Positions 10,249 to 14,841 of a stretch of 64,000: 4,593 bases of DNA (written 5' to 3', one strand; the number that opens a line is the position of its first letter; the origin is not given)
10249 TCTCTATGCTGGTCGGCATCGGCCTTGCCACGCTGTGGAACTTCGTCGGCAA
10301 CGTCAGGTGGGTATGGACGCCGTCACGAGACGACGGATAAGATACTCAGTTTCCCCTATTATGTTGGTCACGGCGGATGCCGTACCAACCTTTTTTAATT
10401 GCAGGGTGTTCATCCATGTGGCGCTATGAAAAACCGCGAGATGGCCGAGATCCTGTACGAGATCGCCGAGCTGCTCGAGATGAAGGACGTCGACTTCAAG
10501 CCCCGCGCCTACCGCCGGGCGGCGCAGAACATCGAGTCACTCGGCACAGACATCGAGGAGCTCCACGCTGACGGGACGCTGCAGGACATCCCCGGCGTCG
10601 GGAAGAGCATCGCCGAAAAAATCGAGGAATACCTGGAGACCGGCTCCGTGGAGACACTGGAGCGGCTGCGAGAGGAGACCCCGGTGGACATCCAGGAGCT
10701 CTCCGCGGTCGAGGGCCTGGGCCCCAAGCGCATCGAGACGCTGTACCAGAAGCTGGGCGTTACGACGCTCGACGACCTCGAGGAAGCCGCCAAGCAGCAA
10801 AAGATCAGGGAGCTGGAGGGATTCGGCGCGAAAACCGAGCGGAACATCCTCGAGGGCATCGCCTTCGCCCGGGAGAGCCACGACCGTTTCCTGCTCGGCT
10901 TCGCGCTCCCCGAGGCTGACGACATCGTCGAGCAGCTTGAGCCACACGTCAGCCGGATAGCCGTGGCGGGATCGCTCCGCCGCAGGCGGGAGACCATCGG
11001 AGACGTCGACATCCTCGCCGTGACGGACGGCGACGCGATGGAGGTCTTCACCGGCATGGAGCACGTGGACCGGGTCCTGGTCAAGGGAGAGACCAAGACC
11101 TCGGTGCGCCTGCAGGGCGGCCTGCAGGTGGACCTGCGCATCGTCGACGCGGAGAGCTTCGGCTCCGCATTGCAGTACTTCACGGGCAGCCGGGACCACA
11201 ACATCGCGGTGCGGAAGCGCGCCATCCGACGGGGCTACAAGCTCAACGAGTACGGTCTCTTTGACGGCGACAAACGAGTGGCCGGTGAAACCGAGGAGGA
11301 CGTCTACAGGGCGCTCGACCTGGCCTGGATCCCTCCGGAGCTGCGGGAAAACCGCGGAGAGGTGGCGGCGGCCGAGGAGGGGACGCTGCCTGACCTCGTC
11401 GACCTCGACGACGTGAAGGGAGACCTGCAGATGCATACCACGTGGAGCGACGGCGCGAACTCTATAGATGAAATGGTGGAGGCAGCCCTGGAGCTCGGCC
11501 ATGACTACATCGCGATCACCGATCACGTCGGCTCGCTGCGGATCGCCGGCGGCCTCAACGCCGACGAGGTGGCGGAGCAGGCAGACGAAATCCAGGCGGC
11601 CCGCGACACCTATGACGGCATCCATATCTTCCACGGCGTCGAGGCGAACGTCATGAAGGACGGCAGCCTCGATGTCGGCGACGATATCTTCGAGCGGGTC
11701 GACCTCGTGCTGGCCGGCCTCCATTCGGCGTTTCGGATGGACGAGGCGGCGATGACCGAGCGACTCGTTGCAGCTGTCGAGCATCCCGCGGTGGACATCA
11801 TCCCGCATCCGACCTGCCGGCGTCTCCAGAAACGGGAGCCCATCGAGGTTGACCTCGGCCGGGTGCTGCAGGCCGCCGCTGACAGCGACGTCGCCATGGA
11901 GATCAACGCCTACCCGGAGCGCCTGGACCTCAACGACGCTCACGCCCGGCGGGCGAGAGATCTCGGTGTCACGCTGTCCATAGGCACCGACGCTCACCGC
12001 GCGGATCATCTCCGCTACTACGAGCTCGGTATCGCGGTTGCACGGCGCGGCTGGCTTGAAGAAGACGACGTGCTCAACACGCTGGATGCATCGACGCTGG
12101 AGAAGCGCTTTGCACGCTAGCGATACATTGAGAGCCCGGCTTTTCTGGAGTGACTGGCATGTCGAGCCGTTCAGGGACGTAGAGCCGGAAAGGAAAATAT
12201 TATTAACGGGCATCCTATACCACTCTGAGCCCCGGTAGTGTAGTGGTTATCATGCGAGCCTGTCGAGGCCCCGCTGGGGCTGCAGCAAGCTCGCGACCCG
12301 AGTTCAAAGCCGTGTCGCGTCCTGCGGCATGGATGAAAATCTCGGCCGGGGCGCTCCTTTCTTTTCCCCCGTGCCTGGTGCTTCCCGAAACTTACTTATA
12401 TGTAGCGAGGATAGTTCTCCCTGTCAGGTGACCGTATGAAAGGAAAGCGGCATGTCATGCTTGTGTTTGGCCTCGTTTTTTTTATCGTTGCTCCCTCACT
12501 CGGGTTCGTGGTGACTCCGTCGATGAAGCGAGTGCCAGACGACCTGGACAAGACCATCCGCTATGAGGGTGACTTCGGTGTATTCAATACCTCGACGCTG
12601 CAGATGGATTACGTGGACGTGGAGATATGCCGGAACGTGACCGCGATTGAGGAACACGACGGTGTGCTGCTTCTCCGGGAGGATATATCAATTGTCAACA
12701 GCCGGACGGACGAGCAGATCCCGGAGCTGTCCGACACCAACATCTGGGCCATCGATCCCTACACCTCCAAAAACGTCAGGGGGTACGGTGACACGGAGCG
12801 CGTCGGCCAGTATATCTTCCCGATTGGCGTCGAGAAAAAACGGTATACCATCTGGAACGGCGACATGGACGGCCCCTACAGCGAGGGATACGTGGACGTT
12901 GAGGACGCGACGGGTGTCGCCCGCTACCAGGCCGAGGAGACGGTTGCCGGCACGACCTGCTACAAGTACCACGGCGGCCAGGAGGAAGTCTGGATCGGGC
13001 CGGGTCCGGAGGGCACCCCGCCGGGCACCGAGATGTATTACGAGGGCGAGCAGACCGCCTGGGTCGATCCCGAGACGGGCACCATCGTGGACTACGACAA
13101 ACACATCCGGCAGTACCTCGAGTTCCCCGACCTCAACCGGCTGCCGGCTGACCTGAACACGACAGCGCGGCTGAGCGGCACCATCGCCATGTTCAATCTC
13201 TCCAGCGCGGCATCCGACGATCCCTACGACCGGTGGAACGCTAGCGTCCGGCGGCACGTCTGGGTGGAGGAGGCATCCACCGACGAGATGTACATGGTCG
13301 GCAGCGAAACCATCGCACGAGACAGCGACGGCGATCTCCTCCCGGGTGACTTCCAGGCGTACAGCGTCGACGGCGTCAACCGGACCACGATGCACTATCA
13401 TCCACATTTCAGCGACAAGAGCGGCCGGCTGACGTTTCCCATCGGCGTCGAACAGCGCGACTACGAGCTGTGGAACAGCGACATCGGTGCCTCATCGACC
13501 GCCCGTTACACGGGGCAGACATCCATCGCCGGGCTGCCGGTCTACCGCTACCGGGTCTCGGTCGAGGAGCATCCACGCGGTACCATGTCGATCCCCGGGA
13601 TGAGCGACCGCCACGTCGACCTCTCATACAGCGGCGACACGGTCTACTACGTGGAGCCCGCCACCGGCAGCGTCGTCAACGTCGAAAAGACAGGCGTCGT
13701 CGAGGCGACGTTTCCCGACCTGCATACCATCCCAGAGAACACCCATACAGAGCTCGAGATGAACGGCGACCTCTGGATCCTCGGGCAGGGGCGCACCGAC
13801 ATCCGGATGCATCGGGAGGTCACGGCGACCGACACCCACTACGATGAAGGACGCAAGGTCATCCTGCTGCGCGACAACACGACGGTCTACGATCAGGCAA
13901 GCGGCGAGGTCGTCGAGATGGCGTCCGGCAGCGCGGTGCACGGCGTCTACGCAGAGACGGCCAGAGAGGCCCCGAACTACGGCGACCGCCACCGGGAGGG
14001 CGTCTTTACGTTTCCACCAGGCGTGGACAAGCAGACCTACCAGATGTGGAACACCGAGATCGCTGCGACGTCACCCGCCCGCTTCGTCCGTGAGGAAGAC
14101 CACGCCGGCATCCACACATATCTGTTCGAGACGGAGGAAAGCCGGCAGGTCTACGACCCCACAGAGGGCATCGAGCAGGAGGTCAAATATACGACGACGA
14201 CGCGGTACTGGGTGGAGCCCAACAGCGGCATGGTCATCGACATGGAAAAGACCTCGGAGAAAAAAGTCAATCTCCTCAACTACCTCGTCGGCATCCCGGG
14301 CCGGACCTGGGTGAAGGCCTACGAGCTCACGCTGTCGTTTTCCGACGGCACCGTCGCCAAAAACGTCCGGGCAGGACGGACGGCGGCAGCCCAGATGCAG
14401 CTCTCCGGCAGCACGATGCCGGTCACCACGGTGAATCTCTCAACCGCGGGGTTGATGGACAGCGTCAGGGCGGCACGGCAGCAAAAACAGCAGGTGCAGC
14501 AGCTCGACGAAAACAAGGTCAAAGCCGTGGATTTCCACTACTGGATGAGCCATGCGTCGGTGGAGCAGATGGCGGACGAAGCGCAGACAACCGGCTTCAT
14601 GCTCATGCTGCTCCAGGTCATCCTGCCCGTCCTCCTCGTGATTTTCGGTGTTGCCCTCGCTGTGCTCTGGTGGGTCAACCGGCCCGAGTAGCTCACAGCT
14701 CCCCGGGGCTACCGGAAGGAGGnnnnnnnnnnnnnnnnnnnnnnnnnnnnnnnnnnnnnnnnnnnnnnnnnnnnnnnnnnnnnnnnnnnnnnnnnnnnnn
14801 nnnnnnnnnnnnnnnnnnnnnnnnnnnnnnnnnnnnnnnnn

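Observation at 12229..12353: tRNA-Asp interrupted by two introns, including a non-canonical T-loop (59/60) intron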

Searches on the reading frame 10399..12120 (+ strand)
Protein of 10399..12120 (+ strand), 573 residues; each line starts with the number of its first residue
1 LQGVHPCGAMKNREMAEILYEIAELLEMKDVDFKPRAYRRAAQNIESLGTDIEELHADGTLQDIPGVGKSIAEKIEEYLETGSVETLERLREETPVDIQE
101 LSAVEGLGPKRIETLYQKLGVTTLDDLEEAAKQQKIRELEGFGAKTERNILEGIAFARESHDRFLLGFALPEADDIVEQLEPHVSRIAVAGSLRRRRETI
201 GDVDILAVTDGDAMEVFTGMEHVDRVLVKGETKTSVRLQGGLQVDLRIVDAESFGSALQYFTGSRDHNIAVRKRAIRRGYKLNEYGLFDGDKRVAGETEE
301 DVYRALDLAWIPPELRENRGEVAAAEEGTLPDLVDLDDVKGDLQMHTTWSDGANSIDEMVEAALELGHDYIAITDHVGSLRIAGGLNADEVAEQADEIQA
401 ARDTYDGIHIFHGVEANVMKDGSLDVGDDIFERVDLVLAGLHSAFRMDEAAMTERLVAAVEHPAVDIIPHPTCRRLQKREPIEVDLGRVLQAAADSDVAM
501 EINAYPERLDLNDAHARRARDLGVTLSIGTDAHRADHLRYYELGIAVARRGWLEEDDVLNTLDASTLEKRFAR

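Call 54: search_protein_families(library=pfam, proteins=[window:10399-12120:+], max_evalue=0.001)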
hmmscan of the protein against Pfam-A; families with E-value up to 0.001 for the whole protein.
window:10399-12120:+ (573 aa): 9 families
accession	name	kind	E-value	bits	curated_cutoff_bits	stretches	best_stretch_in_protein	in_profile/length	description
PF14791.11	DNA_pol_B_thumb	-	3.7e-25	88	25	1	257-317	1-63/63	DNA polymerase beta thumb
PF14716.13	HHH_8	-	4.1e-21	75.6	30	1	10-83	1-72/73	Helix-hairpin-helix domain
PF14520.12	HHH_5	-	1e-16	61.6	27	2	99-153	2-54/57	Helix-hairpin-helix domain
PF02811.25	PHP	-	5.3e-11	43.6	26.4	1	342-421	1-68/164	PHP domain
PF00633.29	HHH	-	1.1e-05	25.5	24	0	92-114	4-26/30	Helix-hairpin-helix motif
PF10391.15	DNA_pol_lambd_f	-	7e-05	23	29.8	0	99-134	1-34/51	Fingers domain of DNA polymerase lambda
PF12836.13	HHH_3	-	0.00018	22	27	0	61-114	16-59/65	Helix-hairpin-helix motif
PF14792.12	DNA_pol_B_palm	-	0.0005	20.7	25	0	177-215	18-55/113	DNA polymerase beta palm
PF21999.2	IMS_HHH_1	-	0.00067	20.5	27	0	62-117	1-47/53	DNA polymerase-iota, thumb domain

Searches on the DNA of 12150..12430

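Call 4: search_rna_families(source=window, start=12150, end=12430, threshold=evalue, max_evalue=10, show_alignments=3)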
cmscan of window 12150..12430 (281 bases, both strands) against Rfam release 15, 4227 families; matches with E-value up to 10: 3.
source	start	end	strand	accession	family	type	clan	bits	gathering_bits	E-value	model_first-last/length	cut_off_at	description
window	12229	12281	+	RF00005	tRNA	Gene; tRNA;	CL00001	16.8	29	0.61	1-71/71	no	tRNA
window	12225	12293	-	RF00520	ybhL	Cis-reg; leader;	-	15.6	50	3.3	1-73/73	no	ybhL leader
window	12256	12318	-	RF01740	gyrA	Cis-reg;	-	11.3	45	8.5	7-73/88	no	gyrA RNA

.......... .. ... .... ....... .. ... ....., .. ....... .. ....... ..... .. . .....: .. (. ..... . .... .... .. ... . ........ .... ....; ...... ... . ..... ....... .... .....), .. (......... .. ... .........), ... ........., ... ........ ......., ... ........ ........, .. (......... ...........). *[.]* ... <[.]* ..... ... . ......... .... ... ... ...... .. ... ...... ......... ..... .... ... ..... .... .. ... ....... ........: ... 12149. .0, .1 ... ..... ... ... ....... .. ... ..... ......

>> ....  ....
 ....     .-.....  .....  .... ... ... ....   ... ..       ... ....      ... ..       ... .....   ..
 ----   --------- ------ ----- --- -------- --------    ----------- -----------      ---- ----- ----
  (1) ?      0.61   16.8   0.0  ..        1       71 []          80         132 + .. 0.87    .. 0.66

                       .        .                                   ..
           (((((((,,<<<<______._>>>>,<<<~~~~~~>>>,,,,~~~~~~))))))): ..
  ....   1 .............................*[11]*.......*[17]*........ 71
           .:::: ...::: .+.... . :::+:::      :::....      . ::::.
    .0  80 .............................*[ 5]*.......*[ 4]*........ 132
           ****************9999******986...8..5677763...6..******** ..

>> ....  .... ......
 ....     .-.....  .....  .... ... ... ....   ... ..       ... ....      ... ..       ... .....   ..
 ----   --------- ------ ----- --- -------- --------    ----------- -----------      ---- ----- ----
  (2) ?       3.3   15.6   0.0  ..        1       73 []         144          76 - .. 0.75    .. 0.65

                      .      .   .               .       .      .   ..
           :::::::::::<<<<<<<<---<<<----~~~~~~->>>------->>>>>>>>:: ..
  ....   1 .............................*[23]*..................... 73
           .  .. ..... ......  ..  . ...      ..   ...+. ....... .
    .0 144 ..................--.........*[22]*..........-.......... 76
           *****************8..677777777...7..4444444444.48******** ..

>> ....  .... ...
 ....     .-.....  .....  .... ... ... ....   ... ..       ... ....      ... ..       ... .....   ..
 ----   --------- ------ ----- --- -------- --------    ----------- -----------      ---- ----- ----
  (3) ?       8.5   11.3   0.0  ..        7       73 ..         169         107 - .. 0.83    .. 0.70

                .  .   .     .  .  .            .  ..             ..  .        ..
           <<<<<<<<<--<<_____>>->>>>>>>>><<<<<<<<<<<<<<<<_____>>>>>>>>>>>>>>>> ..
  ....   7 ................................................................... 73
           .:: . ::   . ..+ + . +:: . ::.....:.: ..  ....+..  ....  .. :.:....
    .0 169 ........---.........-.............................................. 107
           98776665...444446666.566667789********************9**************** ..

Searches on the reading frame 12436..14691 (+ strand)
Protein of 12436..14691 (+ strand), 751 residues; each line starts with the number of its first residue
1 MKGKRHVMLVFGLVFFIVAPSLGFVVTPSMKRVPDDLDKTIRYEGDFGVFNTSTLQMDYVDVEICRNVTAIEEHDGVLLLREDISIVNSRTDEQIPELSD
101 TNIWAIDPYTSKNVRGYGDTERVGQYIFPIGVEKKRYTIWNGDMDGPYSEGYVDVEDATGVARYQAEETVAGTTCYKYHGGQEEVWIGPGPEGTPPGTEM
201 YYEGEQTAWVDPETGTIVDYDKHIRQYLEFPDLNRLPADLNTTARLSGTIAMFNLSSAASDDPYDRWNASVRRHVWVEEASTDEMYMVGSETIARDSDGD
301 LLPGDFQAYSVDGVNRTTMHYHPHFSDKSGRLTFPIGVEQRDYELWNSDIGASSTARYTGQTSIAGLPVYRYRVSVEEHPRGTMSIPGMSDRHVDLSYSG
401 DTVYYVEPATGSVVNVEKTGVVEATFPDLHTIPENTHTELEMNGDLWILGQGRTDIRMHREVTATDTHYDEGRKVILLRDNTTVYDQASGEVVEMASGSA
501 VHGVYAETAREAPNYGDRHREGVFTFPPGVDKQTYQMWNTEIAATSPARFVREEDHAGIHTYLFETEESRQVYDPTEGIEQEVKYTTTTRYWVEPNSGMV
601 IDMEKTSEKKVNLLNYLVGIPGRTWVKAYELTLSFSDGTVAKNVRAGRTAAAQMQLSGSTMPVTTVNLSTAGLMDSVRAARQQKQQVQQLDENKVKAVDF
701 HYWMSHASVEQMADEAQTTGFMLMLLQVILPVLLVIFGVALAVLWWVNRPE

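Call 8: find_encoding_contigs(protein=window:12436-14691:+, flank=3000, max_places=6)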
Protein window:12436-14691:+ (751 aa): no gene with exactly this product is on record in the collection.

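Call 54: search_protein_families(library=pfam, proteins=[window:12436-14691:+], max_evalue=0.001)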
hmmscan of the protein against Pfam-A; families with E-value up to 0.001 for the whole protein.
window:12436-14691:+ (751 aa): 2 families
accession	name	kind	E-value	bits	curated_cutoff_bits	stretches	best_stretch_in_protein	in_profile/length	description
PF11271.13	PorA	-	4.5e-72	243.3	29.5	4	7-231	4-236/297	Porin PorA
PF01130.27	CD36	-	0.00012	21.1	26.5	0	335-375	257-298/463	CD36 family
